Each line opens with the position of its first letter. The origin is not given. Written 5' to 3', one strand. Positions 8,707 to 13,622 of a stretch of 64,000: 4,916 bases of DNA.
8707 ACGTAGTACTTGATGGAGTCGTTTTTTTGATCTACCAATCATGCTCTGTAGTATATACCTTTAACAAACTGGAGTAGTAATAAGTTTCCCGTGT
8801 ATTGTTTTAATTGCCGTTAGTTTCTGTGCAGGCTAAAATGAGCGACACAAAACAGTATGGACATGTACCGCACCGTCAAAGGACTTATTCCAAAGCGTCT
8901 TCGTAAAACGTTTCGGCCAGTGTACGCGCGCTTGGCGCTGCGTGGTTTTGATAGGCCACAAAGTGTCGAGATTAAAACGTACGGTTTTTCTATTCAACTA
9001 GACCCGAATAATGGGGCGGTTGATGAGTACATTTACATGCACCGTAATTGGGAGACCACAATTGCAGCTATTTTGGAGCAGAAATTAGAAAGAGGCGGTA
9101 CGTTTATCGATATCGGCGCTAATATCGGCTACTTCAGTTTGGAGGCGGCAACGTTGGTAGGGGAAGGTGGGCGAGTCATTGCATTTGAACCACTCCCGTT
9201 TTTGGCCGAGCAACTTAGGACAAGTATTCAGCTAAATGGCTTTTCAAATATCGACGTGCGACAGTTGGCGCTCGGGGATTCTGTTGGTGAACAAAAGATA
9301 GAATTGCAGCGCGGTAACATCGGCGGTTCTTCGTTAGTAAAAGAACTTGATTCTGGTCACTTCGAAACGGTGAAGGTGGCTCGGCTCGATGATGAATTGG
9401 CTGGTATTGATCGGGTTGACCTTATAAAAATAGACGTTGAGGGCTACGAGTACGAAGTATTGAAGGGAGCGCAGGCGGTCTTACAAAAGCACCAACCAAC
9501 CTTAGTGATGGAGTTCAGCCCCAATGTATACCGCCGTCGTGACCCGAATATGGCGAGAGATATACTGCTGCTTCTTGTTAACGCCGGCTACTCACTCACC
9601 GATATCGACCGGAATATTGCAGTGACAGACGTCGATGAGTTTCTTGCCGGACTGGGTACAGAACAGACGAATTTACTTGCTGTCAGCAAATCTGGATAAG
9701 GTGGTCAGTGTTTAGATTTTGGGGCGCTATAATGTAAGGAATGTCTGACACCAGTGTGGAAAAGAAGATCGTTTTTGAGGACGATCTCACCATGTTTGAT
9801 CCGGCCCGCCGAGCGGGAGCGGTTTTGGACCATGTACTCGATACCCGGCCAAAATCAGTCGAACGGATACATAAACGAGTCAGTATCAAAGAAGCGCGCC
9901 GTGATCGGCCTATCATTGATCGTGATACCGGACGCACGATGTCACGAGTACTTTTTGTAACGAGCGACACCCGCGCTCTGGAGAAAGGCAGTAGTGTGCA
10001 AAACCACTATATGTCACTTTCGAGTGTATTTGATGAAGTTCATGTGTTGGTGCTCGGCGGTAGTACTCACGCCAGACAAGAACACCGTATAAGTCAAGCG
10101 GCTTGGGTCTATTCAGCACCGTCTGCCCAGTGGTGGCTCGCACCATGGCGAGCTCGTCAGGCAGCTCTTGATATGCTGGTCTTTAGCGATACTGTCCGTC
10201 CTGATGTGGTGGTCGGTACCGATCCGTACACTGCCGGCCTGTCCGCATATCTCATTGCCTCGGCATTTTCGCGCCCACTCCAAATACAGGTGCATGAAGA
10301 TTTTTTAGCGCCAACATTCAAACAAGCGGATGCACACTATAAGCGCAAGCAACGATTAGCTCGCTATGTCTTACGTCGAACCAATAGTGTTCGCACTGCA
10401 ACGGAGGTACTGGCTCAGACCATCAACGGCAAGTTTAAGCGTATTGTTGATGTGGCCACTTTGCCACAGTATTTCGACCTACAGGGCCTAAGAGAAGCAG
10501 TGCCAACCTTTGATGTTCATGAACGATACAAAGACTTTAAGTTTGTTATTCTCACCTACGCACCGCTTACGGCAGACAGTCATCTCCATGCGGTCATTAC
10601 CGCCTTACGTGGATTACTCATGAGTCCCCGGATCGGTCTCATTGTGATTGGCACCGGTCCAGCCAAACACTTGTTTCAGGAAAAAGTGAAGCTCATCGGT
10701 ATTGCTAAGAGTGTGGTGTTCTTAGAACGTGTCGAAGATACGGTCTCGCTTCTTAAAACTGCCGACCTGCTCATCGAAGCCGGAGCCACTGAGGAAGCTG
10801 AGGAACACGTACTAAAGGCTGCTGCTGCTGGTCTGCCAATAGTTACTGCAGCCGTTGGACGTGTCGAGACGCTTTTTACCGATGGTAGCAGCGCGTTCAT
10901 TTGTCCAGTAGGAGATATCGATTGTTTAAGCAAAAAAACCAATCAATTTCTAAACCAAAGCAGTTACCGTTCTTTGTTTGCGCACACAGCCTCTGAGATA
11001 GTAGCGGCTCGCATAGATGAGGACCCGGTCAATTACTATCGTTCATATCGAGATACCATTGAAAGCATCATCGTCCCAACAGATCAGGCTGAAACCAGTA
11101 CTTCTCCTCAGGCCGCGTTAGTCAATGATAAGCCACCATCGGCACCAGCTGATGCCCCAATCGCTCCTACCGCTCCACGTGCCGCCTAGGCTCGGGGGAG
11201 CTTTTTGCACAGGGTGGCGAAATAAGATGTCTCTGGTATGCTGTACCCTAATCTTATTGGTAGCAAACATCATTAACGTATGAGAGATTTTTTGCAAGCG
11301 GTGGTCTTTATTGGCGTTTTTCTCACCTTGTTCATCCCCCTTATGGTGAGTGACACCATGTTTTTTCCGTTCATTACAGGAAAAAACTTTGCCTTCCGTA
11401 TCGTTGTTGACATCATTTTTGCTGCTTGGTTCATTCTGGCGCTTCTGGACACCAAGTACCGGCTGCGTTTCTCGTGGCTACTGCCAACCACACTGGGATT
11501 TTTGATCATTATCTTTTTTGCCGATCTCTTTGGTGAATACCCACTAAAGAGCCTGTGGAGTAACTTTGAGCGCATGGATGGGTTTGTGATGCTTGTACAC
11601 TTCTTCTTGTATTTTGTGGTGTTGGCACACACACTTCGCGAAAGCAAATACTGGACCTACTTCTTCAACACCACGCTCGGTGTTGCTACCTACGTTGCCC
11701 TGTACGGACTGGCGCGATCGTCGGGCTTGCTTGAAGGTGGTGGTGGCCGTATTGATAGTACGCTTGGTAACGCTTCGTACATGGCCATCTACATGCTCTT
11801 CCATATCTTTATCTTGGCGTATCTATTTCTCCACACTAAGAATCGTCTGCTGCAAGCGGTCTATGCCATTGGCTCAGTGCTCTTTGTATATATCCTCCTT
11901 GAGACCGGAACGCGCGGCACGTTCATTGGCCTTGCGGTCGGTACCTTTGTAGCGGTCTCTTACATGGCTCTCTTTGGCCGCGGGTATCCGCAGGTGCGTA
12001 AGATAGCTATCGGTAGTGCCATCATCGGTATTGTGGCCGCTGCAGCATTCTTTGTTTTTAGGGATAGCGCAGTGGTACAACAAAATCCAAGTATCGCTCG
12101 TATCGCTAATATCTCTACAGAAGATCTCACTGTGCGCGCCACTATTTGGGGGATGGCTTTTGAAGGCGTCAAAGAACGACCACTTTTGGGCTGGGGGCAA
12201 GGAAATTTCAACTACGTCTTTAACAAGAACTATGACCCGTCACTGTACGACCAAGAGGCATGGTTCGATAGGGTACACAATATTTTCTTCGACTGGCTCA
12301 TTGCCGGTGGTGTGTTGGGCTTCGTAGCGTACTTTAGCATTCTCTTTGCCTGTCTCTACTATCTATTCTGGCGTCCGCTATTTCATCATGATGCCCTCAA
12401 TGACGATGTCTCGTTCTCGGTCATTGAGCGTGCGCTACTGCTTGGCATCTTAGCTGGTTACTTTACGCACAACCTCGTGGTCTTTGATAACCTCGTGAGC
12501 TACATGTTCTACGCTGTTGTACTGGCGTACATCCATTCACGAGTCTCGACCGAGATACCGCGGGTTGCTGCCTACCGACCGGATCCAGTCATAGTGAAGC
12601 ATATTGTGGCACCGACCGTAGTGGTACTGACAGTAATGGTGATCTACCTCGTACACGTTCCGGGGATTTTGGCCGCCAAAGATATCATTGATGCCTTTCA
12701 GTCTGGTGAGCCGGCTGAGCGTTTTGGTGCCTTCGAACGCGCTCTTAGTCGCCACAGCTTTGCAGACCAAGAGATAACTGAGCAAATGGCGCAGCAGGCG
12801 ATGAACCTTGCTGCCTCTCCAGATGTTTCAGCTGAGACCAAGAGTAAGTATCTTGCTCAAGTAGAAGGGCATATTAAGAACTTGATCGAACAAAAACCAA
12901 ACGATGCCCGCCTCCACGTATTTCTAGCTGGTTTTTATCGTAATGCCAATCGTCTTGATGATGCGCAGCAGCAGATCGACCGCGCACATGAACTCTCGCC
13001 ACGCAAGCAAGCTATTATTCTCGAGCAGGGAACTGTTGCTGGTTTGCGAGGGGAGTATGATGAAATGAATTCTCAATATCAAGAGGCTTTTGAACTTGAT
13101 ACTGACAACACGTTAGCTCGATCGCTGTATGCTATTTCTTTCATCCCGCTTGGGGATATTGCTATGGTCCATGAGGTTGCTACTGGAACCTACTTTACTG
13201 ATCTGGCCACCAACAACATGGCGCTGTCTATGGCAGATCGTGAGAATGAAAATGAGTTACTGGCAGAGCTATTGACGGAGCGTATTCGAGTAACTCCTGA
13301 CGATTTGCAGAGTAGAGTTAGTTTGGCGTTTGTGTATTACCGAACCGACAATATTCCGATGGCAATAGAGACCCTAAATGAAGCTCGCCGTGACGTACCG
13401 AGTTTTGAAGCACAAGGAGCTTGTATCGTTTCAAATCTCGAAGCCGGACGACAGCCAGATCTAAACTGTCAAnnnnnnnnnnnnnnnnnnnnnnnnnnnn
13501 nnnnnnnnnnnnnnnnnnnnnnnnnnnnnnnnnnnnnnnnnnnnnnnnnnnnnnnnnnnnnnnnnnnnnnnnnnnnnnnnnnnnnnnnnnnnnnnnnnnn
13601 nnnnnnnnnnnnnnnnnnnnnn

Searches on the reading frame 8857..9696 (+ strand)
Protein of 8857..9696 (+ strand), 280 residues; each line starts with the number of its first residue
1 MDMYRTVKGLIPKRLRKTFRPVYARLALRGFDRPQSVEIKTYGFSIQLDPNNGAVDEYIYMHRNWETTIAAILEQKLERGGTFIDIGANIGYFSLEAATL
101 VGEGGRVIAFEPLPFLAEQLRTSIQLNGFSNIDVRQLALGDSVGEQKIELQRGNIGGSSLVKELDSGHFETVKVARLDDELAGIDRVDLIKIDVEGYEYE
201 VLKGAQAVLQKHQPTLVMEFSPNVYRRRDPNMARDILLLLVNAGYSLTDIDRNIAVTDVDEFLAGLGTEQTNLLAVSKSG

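Call 3: search_protein_families(library=pfam, proteins=[window:8857-9696:+], max_evalue=1)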
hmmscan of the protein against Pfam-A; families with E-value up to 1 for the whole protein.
window:8857-9696:+ (280 aa): 7 families
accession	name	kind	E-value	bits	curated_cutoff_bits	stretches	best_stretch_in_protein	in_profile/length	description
PF05050.19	Methyltransf_21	-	6.4e-25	88.7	22.7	1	85-246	1-172/173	Methyltransferase FkbM domain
PF05575.17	V_cholerae_RfbT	-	1.5e-09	38.1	27.9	1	60-213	60-218/286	Vibrio cholerae RfbT protein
PF01728.25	FtsJ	-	0.0013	19.1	24.1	1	73-145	14-86/181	FtsJ-like methyltransferase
PF01135.25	PCMT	-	0.0043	17.3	20.3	1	72-135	68-129/210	Protein-L-isoaspartate(D-aspartate) O-methyltransferase (PCMT)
PF13847.12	Methyltransf_31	-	0.0081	16.3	27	1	79-138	3-62/145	Methyltransferase domain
PF02475.24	TRM5-TYW2_MTfase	-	0.013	15.9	28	1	73-132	30-88/164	TRM5/TYW2 methyltransferase domain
PF13489.12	Methyltransf_23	-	0.18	11.9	27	1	60-115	4-55/164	Methyltransferase domain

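Call 90: search_protein_families(library=ncbifam, proteins=[window:8857-9696:+], max_evalue=0.001)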
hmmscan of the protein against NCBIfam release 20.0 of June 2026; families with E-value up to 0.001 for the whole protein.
window:8857-9696:+ (280 aa): 6 families
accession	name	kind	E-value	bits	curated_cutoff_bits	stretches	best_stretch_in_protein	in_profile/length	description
TIGR01444.1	fkbM_fam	subfamily_domain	5.4e-36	124.2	37.7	1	82-221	1-143/143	FkbM family methyltransferase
TIGR02469.1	CbiT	equivalog_domain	1.5e-06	28.5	78.3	1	72-159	12-98/124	precorrin-6Y C5,15-methyltransferase (decarboxylating) subunit CbiT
NF010549.0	PRK13942.1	equivalog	7.9e-06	25.5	282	1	76-134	74-132/215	protein-L-isoaspartate O-methyltransferase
NF001556.0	PRK00377.1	equivalog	9.8e-06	25.5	238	1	57-111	19-72/198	cobalt-precorrin-6Y C(15)-methyltransferase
NF047649.1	MTase_UXPK_star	exception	3.8e-05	22.8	460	1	77-134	75-132/283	methyltransferase/UXPK-star double selenoprotein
TIGR00080.1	pimt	equivalog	0.00019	21.3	159.05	1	67-136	67-134/216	protein-L-isoaspartate O-methyltransferase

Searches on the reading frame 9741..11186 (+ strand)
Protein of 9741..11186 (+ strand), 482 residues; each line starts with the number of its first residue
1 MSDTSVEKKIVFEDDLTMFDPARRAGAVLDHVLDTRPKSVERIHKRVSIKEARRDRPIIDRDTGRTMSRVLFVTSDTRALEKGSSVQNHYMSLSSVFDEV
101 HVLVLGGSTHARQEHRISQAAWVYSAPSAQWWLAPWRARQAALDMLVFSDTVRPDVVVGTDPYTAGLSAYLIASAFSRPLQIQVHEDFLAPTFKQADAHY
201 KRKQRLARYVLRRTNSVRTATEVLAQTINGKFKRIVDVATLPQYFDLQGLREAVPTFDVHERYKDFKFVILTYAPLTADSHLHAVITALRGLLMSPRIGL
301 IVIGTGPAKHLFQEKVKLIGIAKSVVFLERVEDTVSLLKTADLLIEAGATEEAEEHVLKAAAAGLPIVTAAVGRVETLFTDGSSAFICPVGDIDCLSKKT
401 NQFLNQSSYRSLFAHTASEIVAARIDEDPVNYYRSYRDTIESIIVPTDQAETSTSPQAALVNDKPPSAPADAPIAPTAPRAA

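Call 3: search_protein_families(library=pfam, proteins=[window:9741-11186:+], max_evalue=1)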
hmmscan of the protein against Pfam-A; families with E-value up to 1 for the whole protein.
window:9741-11186:+ (482 aa): 7 families
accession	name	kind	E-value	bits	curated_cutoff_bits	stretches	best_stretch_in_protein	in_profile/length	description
PF00534.26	Glycos_transf_1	-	3.5e-15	56.4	26.4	1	267-412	15-164/172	Glycosyl transferases group 1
PF13692.12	Glyco_trans_1_4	-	1.3e-13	51.9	27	1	280-405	15-141/142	Glycosyl transferases group 1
PF03447.22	NAD_binding_3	-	0.00013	23.1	24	1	326-373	45-91/116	Homoserine dehydrogenase, NAD binding domain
PF13439.12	Glyco_transf_4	-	0.00051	20.5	28.5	1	99-223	21-137/170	Glycosyltransferase Family 4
PF13964.12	Kelch_6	-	0.022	15.2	25.3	1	97-134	10-43/50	Kelch motif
PF13524.12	Glyco_trans_1_2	-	0.037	14.4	25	1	352-422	62-130/144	Glycosyl transferase-like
PF04007.18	DUF354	-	0.17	11.4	22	1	324-359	244-279/349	Protein of unknown function (DUF354)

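Call 90: search_protein_families(library=ncbifam, proteins=[window:9741-11186:+], max_evalue=0.001)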
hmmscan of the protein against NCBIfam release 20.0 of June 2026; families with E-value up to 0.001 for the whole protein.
window:9741-11186:+ (482 aa): 8 families
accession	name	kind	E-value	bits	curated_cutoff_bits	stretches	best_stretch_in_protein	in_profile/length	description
TIGR03999.1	thiol_BshA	equivalog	5.9e-19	68.2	273.7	1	204-436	135-370/375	N-acetyl-alpha-D-glucosaminyl L-malate synthase BshA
TIGR03088.1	stp2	hypoth_equivalog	2.8e-16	59.5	409.05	1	284-428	215-360/374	TIGR03088 family PEP-CTERM/XrtA system glycosyltransferase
TIGR04063.1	stp3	hypoth_equivalog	7.1e-09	35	442.05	1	149-425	88-379/397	TIGR04063 family PEP-CTERM/XrtA system glycosyltransferase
NF053787.1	GlcN_PG_synth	equivalog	1.5e-07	30.6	480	1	96-406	31-326/361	N-acetylglucosaminyl phosphatidylglycerol synthase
NF047684.1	TeichurnBiosyTuaC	equivalog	3.5e-06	26.2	550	1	237-424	186-372/391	teichuronic acid biosynthesis protein TuaC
NF041876.1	EPS_EpsE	equivalog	5.2e-06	26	400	1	309-424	262-379/389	exopolysaccharide biosynthesis GT4 family glycosyltransferase EpsE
TIGR03449.1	mycothiol_MshA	equivalog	0.00014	20.9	462.5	1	309-419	270-382/406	D-inositol-3-phosphate glycosyltransferase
NF038229.1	Glyco4_Geo_Pelo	equivalog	0.00052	19.1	400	1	150-425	52-320/338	GPMC system family 4 glycosyltransferase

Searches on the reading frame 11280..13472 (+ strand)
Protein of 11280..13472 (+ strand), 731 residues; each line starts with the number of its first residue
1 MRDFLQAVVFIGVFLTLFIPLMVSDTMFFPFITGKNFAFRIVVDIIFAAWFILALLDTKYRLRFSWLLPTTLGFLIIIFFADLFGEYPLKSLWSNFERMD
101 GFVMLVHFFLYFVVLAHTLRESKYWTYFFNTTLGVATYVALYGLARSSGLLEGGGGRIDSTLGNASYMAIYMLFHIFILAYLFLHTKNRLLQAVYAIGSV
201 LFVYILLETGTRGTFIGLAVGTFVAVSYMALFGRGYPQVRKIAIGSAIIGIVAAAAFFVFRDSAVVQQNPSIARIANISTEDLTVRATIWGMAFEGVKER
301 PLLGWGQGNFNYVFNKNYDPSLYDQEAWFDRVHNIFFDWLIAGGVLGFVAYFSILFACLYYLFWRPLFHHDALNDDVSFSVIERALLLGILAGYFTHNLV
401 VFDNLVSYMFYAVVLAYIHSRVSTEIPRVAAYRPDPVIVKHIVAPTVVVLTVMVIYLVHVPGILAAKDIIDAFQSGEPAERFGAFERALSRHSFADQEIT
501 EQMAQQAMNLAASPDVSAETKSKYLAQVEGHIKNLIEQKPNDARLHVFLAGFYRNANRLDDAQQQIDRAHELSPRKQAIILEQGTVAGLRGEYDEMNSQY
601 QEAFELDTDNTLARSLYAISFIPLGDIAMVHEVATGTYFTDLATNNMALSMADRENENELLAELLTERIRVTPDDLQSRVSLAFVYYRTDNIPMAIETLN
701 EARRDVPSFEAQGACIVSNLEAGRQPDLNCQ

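Call 55: search_protein_families(library=pfam, proteins=[window:11280-13472:+], max_evalue=0.00001)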
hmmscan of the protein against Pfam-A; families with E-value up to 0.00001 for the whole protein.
window:11280-13472:+ (731 aa): 4 families
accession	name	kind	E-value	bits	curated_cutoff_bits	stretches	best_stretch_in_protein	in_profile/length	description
PF04932.20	Wzy_C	-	3.5e-18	66.3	31.7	1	198-352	2-149/149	O-Antigen ligase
PF14559.12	TPR_19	-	4.7e-08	33.7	25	0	533-569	15-51/68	Tetratricopeptide repeat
PF13428.12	TPR_14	-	1.5e-06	28.8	23.5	0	544-581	2-39/44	Tetratricopeptide repeat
PF23914.1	TPR_CcmH_CycH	-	3.9e-06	27.2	42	0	525-627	32-137/158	Cytochrome c-type biogenesis protein H TPR domain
